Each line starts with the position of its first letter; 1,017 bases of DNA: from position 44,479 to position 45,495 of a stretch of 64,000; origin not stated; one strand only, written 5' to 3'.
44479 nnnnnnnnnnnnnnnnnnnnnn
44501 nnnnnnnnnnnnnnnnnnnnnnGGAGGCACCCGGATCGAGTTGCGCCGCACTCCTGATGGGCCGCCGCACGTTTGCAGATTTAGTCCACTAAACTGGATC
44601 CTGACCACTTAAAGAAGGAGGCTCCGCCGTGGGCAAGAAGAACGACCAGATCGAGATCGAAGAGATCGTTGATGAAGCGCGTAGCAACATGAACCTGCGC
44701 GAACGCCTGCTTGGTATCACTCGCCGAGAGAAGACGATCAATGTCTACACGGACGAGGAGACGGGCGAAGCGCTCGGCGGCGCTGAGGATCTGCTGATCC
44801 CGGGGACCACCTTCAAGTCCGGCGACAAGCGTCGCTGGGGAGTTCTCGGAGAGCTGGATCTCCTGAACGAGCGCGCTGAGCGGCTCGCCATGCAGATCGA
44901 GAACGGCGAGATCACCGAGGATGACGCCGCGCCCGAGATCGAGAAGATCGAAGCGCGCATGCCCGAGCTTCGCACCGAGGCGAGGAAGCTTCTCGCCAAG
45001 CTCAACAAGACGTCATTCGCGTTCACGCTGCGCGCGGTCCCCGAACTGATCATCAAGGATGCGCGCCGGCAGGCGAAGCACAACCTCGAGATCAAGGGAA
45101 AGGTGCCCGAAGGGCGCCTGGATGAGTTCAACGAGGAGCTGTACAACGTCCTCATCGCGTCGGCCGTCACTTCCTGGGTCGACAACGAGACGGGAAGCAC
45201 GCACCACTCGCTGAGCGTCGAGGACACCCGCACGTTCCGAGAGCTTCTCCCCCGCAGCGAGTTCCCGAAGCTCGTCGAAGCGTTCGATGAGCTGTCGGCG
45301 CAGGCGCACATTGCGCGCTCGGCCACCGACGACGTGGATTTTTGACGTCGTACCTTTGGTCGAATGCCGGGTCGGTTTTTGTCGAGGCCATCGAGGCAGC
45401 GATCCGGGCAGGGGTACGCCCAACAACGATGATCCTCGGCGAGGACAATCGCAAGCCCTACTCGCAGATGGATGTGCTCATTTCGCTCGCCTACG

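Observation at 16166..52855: Virion genes driven by many separate leaderless promoters instead of one late operon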

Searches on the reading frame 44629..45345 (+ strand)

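Call 10: search_protein_families(library=phrogs, proteins=[window:44629-45345:+])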
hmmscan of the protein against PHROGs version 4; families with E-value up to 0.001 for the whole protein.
window:44629-45345:+ (238 aa): 2 families
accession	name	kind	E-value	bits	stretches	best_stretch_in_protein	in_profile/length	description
phrog_15960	-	tail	5.3e-09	37.1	1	82-235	48-211/217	tail assembly chaperone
phrog_20192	-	tail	9.6e-07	29.1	1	107-234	66-197/357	tail assembly chaperone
